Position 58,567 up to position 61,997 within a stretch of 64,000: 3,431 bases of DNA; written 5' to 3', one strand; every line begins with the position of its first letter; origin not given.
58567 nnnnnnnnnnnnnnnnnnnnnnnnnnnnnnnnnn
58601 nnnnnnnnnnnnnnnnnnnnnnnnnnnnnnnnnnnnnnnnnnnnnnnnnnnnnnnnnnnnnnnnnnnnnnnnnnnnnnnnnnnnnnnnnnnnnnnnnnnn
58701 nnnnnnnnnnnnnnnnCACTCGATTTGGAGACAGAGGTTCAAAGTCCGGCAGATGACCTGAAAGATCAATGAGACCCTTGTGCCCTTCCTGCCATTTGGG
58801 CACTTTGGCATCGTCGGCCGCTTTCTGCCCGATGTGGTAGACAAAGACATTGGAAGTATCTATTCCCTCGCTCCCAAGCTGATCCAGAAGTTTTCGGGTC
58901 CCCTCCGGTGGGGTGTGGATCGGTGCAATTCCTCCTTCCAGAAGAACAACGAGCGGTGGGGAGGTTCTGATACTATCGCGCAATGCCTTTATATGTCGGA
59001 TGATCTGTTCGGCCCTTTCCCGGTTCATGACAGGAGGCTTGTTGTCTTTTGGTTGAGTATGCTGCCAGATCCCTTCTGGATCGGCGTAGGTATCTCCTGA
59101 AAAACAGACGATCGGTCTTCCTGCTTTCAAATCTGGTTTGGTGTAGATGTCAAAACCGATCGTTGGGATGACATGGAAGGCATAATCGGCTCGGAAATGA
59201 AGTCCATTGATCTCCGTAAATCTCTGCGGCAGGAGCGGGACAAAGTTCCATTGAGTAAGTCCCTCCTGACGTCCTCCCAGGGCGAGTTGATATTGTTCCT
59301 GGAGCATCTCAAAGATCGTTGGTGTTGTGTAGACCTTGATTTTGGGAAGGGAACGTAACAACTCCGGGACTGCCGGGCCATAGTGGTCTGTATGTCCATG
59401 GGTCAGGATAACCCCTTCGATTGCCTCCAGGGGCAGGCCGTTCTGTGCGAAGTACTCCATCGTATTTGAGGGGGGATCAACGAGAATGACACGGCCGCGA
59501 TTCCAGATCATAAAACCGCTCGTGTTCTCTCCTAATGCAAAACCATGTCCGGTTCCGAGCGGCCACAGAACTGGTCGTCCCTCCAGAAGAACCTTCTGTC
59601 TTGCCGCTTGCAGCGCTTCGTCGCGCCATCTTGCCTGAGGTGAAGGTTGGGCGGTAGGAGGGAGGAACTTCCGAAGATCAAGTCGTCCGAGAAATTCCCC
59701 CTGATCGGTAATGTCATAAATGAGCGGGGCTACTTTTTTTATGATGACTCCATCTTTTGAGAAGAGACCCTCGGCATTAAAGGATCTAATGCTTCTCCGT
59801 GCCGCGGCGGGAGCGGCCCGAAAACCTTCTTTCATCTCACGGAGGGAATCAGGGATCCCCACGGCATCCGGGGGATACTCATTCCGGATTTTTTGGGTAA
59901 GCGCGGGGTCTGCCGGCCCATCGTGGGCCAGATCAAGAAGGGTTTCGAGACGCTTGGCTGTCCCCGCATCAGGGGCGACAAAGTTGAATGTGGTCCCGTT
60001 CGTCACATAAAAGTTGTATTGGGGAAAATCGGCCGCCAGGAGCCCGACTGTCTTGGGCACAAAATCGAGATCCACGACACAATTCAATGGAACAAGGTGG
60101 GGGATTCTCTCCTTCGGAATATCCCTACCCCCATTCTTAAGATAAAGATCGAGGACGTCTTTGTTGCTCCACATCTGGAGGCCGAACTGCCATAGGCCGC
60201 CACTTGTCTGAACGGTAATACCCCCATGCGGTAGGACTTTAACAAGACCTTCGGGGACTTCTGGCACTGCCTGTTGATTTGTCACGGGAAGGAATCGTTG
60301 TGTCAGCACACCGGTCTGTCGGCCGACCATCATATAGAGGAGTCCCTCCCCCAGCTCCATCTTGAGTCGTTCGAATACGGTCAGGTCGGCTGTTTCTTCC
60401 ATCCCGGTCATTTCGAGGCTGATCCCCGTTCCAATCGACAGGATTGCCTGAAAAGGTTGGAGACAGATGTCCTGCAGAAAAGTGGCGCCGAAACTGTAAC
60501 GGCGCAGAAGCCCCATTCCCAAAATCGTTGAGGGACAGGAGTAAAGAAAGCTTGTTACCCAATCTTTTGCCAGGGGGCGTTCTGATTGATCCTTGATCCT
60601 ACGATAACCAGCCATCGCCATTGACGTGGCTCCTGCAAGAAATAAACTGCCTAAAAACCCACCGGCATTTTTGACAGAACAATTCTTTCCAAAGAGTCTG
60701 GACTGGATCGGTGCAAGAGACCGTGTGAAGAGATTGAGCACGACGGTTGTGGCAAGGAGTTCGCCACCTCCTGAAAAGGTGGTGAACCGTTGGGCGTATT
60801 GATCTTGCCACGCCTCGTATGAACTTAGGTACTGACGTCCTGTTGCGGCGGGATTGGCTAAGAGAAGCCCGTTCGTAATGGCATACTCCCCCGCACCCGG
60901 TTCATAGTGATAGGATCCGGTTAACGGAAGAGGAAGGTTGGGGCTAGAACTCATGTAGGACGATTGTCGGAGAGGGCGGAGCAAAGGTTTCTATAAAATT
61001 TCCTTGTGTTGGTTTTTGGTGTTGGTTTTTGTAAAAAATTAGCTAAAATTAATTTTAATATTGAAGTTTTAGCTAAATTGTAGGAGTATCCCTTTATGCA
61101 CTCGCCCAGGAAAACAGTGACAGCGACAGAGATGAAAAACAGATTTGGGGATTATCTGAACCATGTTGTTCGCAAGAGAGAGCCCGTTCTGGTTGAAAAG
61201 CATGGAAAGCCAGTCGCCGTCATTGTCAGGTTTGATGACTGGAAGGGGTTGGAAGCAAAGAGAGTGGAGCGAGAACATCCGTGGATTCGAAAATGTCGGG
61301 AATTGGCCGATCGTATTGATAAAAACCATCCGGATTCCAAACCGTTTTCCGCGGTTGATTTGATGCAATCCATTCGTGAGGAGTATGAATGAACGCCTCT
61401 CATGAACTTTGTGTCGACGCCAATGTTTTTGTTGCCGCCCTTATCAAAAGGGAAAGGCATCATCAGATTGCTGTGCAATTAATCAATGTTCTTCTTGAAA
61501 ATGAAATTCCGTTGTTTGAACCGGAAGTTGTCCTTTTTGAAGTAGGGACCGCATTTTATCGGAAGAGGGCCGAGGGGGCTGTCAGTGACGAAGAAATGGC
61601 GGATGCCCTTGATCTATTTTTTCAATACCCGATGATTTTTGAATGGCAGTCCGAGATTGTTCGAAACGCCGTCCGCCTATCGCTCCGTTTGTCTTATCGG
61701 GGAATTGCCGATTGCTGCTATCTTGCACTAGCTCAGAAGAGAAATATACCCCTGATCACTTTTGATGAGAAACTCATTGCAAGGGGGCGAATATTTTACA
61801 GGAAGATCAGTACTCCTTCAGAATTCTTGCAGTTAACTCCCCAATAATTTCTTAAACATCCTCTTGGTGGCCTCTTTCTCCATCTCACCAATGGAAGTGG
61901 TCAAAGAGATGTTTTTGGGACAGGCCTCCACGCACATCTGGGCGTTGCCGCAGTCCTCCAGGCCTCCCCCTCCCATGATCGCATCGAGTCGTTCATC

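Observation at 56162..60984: Dictyostelium GbpA/B-like architecture (MBL-fold class-II PDE domain plus two cNMP-binding domains) in a 1005-aa bacterial protein, next to a membrane HExxH peptidase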

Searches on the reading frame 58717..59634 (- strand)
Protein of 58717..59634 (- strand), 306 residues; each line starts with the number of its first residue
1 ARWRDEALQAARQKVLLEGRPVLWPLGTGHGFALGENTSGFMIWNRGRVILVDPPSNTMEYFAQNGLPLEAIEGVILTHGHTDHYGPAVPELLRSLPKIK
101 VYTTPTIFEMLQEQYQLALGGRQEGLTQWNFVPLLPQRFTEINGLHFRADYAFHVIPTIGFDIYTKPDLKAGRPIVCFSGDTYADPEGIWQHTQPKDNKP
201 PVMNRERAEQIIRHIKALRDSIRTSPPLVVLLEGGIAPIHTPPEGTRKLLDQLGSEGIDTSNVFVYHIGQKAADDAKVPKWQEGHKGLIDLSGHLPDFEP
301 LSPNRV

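Call 7: search_protein_families(library=pfam, proteins=[window:58717-59634:-], max_evalue=10)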
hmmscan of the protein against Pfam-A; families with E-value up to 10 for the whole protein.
window:58717-59634:- (306 aa): 4 families
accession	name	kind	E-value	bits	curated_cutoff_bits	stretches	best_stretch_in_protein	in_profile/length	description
PF00753.33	Lactamase_B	-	4.3e-09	37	22.7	1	38-120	6-91/196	Metallo-beta-lactamase superfamily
PF12706.13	Lactamase_B_2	-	7.5e-08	32.6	27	1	49-197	2-158/200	Beta-lactamase superfamily domain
PF13483.12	Lactamase_B_3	-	0.00069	20.1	24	1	39-95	8-61/160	Beta-lactamase superfamily domain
PF23023.1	Anti-Pycsar_Apyc1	-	0.032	14.2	50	1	26-87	8-69/250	Anti-Pycsar protein Apyc1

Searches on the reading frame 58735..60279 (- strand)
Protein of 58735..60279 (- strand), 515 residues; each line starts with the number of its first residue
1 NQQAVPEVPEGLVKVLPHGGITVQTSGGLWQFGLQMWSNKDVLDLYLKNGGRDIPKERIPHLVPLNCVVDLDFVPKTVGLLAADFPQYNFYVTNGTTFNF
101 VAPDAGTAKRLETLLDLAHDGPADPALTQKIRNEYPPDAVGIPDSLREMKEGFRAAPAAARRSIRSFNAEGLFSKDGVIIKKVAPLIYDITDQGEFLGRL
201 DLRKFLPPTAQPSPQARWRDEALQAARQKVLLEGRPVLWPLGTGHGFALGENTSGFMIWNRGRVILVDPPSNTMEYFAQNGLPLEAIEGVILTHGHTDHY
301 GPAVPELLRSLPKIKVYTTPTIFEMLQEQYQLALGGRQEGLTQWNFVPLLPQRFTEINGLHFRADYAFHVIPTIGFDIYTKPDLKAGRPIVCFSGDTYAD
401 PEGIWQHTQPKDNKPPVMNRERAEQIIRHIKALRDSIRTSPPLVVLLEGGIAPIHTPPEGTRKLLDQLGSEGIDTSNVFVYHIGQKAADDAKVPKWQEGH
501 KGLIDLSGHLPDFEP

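Call 56: search_solved_structures(query=A3, max_evalue=1, show_alignments=2)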
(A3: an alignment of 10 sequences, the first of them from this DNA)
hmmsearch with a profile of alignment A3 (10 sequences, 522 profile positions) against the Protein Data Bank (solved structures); distinct sequences matched with E-value up to 1: 80 (the best 60 are shown).
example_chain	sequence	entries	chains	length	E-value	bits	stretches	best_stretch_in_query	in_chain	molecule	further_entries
7t28_A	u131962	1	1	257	3.7e-09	39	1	244-307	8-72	Putative metal-dependent hydrolase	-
2xr1_A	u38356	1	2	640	8.6e-07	31.2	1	286-427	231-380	CLEAVAGE AND POLYADENYLATION SPECIFICITY FACTOR 100 KD SUBUNIT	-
2p4z_A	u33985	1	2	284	2.7e-06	29.5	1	287-344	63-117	Metal-dependent hydrolases of the beta-lactamase superfamily II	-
5a0t_A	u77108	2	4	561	3.5e-05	25.9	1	290-324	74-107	RIBONUCLEASE J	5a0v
7u2s_A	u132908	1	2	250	4.2e-05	25.6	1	245-311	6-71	Apyc1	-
2qed_A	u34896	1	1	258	9.9e-05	24.4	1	266-325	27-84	Hydroxyacylglutathione hydrolase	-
4xwt_A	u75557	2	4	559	0.00012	24.1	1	281-334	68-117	DR2417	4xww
6etb_A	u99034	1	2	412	0.00032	22.7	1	285-330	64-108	Anaerobic nitric oxide reductase flavorubredoxin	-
7r0f_A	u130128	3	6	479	0.00039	22.4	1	285-330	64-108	Anaerobic nitric oxide reductase flavorubredoxin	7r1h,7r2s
7r2p_A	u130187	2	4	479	0.00039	22.4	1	285-330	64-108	Anaerobic nitric oxide reductase flavorubredoxin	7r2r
4d02_A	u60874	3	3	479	0.00041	22.3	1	285-330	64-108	ANAEROBIC NITRIC OXIDE REDUCTASE FLAVORUBREDOXIN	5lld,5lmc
7r1j_A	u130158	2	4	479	0.00041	22.3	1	285-330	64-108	Anaerobic nitric oxide reductase flavorubredoxin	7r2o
2dkf_A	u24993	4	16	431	0.00059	21.8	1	259-329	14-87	metallo-beta-lactamase superfamily protein | Ribonuclease TTHA0252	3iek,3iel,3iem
3idz_A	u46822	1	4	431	0.00059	21.8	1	259-329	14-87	Ribonuclease TTHA0252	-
3ie1_A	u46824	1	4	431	0.00059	21.8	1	259-329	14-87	Ribonuclease TTHA0252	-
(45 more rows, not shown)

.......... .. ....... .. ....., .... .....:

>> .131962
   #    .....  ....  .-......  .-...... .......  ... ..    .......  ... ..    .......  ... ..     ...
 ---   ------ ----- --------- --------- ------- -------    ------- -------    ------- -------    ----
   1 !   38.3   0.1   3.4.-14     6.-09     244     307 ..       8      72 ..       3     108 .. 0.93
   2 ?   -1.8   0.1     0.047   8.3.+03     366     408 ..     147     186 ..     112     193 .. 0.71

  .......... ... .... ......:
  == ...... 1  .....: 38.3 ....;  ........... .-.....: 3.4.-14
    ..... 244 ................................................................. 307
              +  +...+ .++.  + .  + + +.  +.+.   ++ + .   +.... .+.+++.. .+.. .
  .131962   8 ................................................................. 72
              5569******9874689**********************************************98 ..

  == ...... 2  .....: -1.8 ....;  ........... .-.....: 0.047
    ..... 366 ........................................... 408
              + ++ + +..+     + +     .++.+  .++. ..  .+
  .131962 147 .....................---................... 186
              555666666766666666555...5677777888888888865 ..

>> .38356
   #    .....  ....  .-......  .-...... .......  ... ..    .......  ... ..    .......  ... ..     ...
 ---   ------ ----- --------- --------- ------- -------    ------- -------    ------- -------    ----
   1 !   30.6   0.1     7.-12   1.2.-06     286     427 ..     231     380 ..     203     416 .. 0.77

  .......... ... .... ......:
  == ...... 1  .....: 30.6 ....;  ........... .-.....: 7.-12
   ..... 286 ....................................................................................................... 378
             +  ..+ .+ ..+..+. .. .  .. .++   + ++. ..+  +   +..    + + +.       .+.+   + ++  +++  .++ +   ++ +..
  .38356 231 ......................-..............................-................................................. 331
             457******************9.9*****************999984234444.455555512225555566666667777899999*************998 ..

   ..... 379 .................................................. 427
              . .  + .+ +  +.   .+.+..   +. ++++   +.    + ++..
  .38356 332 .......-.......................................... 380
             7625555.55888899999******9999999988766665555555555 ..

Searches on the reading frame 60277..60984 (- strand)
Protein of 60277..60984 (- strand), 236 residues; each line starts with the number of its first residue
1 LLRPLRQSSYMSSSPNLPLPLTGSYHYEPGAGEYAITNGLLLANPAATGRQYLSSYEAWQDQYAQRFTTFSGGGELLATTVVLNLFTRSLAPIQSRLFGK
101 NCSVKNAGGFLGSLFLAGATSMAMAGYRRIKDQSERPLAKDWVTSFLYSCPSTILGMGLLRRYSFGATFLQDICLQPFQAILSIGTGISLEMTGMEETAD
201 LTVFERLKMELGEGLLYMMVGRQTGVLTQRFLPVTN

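Call 106: search_solved_structures(query=A5, max_evalue=10)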
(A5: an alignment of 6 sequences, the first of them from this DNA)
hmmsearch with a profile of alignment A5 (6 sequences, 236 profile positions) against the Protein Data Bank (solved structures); distinct sequences matched with E-value up to 10: 1.
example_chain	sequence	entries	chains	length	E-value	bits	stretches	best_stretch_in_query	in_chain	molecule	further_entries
2dwx_A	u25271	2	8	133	1.9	10.8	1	13-48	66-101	ADP-ribosylation factor-binding protein GGA1 | ADP-RIBOSYLATION FACTOR BINDING PROTEIN GGA1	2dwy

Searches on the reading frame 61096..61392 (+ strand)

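Call 16: search_protein_families(library=pfam, proteins=[window:61096-61392:+], max_evalue=0.001)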
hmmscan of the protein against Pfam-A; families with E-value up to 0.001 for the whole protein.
window:61096-61392:+ (98 aa): 1 family
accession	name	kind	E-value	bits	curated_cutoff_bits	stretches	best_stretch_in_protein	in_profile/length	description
PF02604.26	PhdYeFM_antitox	-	1.7e-14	53.7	29.8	1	6-54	2-50/74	Antitoxin Phd_YefM, type II toxin-antitoxin system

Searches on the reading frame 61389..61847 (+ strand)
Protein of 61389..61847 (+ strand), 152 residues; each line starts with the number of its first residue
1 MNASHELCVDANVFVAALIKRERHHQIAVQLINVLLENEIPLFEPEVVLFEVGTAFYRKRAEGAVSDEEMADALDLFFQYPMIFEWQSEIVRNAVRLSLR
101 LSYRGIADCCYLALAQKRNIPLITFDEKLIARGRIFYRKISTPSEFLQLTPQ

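Call 16: search_protein_families(library=pfam, proteins=[window:61389-61847:+], max_evalue=0.001)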
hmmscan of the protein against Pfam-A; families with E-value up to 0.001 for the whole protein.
window:61389-61847:+ (152 aa): 3 families
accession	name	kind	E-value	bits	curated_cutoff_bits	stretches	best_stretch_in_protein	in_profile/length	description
PF01850.27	PIN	-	5.3e-15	56.5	23.6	1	8-130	2-115/120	PIN domain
PF13470.12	PIN_3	-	5.4e-05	24.4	27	1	7-121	2-107/115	PIN domain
PF10130.15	PIN_2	-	0.00019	22.1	22.4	1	9-133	2-119/133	PIN domain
